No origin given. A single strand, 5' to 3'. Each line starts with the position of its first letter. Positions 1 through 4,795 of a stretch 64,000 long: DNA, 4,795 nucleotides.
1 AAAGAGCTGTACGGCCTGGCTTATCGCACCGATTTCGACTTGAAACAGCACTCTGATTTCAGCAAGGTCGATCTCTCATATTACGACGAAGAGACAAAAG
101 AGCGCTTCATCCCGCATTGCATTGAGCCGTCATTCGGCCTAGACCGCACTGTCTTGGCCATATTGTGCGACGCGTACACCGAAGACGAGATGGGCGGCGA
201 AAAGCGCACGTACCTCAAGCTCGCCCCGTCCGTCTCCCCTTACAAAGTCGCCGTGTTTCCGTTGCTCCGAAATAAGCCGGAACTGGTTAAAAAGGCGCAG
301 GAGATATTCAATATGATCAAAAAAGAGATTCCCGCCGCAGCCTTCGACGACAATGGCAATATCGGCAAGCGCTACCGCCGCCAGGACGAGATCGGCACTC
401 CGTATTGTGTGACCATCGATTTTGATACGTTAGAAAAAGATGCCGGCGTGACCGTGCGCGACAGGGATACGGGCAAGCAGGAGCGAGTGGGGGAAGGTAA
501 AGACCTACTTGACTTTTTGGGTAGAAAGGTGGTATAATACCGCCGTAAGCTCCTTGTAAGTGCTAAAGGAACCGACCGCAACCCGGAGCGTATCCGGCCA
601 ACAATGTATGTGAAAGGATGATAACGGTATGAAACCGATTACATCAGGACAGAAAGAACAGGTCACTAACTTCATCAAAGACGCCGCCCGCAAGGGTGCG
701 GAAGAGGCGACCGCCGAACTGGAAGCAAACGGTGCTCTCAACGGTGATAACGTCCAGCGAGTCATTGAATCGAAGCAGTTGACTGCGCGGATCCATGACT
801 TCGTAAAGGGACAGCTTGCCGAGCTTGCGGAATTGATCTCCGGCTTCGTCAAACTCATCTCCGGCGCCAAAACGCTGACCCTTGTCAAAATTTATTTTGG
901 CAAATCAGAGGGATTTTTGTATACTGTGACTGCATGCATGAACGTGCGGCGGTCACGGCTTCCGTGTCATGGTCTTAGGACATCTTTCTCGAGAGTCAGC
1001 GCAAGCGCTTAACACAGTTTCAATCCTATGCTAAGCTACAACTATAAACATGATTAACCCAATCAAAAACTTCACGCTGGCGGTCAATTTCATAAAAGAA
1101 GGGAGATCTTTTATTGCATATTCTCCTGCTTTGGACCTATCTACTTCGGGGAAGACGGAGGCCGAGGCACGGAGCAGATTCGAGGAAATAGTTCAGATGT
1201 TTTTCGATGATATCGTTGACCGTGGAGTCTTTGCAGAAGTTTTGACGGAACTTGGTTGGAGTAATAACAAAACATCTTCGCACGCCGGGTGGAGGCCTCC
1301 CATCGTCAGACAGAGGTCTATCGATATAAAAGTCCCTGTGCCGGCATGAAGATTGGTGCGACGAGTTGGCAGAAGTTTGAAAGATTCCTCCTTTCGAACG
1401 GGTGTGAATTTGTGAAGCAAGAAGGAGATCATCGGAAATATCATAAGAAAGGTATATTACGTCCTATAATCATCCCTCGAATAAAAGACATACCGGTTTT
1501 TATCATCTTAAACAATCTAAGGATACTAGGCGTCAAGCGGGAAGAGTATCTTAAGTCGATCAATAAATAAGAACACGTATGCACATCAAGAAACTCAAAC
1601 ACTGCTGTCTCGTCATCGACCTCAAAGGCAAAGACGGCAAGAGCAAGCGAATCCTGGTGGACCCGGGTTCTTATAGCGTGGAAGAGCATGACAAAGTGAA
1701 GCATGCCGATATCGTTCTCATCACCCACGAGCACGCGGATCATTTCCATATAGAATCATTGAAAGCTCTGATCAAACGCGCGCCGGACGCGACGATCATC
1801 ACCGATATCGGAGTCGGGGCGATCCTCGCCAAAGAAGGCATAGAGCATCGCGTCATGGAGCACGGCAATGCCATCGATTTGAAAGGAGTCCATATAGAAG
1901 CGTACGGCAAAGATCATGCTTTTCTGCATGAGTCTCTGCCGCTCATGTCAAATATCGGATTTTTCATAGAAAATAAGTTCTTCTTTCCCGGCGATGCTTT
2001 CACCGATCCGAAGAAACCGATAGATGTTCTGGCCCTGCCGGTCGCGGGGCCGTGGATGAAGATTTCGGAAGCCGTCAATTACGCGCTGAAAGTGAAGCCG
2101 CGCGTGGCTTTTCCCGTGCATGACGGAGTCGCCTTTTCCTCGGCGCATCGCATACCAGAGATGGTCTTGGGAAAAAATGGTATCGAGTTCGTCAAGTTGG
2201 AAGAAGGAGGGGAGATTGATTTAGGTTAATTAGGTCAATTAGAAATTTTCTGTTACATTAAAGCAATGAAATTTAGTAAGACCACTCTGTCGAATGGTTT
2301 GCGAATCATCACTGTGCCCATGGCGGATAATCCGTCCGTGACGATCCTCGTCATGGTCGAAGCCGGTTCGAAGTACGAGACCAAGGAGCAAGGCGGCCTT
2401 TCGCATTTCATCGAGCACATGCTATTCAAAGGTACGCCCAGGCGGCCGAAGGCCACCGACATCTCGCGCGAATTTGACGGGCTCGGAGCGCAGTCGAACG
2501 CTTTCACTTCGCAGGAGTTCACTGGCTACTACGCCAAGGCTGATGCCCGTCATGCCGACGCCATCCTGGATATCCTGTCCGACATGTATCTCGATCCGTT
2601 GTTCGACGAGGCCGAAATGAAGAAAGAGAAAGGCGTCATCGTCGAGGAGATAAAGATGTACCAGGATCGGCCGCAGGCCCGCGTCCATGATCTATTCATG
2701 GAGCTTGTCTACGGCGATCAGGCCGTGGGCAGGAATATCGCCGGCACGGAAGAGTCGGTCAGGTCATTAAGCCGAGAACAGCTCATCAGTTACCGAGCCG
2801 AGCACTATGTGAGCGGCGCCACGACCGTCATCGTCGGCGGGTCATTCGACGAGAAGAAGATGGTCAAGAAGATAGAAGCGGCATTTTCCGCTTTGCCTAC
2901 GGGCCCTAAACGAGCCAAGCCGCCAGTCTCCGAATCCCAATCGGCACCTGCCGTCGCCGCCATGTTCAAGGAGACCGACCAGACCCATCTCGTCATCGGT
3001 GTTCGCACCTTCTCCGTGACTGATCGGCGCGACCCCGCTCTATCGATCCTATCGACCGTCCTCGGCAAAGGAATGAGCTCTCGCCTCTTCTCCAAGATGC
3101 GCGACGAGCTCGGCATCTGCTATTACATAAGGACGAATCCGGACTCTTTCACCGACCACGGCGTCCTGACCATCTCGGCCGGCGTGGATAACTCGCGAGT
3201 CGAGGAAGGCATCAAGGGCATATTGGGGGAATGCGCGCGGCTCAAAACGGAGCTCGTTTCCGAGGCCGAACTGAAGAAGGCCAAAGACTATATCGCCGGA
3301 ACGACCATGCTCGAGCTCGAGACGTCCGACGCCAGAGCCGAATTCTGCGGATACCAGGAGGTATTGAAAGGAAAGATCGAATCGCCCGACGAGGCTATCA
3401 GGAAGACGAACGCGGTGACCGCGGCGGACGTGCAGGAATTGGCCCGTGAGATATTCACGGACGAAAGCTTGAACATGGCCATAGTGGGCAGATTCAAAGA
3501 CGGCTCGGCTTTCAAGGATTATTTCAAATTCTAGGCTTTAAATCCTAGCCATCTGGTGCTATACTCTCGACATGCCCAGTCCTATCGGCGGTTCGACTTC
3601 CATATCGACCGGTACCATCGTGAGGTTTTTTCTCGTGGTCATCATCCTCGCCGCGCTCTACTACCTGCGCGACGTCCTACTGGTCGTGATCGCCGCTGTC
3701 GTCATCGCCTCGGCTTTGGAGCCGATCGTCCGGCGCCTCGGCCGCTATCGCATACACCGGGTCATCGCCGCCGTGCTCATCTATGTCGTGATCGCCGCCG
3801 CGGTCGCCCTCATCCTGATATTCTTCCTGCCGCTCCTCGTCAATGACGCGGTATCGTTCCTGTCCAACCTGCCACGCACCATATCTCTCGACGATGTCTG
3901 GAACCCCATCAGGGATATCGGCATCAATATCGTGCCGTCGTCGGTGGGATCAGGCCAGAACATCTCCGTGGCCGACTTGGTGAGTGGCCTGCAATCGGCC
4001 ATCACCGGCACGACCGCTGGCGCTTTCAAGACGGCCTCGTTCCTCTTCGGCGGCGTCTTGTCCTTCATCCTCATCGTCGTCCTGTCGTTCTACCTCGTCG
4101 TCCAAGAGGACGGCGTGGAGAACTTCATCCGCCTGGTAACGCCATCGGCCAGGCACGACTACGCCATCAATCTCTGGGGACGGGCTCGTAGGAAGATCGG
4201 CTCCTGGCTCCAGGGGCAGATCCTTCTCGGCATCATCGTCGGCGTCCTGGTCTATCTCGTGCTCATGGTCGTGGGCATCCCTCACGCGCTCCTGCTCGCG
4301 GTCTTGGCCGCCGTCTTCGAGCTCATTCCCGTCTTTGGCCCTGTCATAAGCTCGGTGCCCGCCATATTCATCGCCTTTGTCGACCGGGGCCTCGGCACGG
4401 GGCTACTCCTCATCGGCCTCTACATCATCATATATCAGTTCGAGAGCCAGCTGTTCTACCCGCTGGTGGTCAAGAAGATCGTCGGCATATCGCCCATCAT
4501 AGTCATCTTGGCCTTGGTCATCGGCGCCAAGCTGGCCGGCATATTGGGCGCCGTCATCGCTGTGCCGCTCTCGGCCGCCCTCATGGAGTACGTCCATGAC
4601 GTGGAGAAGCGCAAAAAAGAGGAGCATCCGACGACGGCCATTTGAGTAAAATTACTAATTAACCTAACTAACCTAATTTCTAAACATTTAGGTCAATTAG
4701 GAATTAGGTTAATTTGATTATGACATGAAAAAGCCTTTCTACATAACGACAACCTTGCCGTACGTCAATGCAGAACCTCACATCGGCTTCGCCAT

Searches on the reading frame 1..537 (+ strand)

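Call 71: search_protein_families(library=pfam, proteins=[window:1-537:+], max_evalue=0.0001)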
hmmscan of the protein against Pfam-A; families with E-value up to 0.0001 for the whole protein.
window:1-537:+ (178 aa): 1 family
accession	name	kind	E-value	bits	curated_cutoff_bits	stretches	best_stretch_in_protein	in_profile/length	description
PF03129.25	HGTP_anticodon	-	4.1e-19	69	21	1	82-163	1-82/94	Anticodon binding domain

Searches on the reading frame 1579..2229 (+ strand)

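Call 71: search_protein_families(library=pfam, proteins=[window:1579-2229:+], max_evalue=0.0001)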
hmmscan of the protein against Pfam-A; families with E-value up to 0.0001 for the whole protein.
window:1579-2229:+ (216 aa): 2 families
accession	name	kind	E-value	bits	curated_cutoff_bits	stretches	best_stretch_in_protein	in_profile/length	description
PF13483.12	Lactamase_B_3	-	3.7e-24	86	24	1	3-181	2-160/160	Beta-lactamase superfamily domain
PF12706.13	Lactamase_B_2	-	1e-11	45.3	27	1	24-181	2-199/200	Beta-lactamase superfamily domain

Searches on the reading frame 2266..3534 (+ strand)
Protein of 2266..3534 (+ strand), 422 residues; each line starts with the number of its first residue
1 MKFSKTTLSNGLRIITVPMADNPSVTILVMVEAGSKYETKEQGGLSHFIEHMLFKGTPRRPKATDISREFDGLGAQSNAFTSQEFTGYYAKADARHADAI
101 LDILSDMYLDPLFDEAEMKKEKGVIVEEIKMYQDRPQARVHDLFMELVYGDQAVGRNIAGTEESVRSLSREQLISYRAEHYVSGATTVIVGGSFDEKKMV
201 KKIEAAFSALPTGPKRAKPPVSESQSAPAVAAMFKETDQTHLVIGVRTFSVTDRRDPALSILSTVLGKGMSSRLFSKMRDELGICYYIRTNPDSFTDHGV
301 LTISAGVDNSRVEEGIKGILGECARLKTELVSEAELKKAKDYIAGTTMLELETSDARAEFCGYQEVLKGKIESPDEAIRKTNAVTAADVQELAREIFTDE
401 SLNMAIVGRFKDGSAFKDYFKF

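Call 71: search_protein_families(library=pfam, proteins=[window:2266-3534:+], max_evalue=0.0001)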
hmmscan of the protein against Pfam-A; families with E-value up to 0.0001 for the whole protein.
window:2266-3534:+ (422 aa): 2 families
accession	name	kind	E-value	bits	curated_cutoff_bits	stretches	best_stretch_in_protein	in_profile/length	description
PF00675.25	Peptidase_M16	-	5.8e-37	127.3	22.3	1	20-161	8-148/149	Insulinase (Peptidase family M16)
PF05193.26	Peptidase_M16_C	-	1.3e-34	120.1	23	1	167-341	1-179/181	Peptidase M16 inactive domain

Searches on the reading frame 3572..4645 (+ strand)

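Call 71: search_protein_families(library=pfam, proteins=[window:3572-4645:+], max_evalue=0.0001)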
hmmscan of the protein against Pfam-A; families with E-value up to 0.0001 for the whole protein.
window:3572-4645:+ (357 aa): 1 family
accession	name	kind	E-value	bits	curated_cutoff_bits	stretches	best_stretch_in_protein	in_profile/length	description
PF01594.21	AI-2E_transport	-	2.5e-53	181.8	34.3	1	19-342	4-324/327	AI-2E family transporter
